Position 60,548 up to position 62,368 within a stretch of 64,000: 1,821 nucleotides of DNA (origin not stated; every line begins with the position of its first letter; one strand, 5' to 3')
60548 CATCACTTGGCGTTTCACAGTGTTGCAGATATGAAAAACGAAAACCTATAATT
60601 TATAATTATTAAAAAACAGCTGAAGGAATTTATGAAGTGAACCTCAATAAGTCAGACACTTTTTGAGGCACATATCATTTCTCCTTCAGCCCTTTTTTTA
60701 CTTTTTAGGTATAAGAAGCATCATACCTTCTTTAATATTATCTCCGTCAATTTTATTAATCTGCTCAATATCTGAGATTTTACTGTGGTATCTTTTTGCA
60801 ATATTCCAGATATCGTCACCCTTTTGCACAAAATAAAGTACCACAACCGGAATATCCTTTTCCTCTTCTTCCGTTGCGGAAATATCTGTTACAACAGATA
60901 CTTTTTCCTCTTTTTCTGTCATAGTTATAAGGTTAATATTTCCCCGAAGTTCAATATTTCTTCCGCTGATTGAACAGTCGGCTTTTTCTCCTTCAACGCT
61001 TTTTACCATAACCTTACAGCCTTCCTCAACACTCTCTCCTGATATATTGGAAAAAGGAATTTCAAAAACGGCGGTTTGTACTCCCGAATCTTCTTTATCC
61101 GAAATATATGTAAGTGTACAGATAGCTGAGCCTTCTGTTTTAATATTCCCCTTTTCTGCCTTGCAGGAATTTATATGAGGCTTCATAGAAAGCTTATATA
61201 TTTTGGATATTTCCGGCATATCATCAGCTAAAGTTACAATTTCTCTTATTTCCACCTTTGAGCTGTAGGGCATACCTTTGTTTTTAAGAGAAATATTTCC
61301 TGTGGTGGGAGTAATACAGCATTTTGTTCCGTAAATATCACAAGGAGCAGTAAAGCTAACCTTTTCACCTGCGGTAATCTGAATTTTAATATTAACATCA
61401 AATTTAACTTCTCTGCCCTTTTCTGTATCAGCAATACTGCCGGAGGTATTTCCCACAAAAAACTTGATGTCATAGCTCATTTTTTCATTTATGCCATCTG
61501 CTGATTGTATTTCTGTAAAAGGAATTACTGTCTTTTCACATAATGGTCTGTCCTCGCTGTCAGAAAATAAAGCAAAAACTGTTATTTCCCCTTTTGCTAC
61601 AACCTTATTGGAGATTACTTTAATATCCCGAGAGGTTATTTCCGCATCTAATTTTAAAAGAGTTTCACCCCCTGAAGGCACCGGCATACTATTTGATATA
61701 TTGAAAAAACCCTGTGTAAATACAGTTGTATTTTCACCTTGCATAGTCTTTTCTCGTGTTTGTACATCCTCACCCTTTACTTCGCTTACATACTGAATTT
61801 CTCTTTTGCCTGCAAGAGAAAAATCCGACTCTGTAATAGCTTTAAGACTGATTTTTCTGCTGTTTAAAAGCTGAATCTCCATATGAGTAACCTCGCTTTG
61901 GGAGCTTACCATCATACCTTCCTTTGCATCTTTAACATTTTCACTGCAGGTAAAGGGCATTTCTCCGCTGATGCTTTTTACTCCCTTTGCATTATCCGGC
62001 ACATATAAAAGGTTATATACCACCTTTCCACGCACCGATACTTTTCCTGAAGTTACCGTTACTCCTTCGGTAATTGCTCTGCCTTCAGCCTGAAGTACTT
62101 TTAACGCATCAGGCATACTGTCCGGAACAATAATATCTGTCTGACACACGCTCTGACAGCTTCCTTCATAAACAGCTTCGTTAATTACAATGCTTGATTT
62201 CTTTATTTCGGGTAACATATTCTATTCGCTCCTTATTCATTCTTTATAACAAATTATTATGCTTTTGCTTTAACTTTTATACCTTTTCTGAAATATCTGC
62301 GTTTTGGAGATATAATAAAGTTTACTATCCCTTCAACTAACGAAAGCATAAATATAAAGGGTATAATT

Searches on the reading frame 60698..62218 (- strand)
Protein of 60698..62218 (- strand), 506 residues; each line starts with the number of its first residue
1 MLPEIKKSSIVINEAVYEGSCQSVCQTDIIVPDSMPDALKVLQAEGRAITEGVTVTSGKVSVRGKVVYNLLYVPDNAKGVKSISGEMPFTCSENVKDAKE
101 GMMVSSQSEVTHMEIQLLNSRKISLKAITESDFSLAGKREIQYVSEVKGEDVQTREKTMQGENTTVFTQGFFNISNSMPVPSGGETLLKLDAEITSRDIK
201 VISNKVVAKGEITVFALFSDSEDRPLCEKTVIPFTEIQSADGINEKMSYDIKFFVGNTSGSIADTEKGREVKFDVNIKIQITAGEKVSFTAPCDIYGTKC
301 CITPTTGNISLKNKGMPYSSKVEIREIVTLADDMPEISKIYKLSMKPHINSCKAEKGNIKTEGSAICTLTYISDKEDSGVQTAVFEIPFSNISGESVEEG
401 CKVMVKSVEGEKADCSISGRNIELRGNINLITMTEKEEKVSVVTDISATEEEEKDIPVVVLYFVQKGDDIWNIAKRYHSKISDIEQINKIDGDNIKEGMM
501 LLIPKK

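Call 75: search_protein_families(library=pfam, proteins=[window:60698-62218:-], max_evalue=0.01)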
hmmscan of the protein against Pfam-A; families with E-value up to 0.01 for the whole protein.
window:60698-62218:- (506 aa): 3 families
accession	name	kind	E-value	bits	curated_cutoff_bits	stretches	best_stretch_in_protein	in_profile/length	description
PF12673.12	SipL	-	9.5e-34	115.9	23.6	3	37-117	1-77/78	SipL, SPOCS domain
PF01476.26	LysM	-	2.2e-10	40.7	20.9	1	463-504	2-43/43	LysM domain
PF23473.1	LysM3_LYK4_5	-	0.00066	20.2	29.3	1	462-504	5-47/48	LYK4/5 LysM3 domain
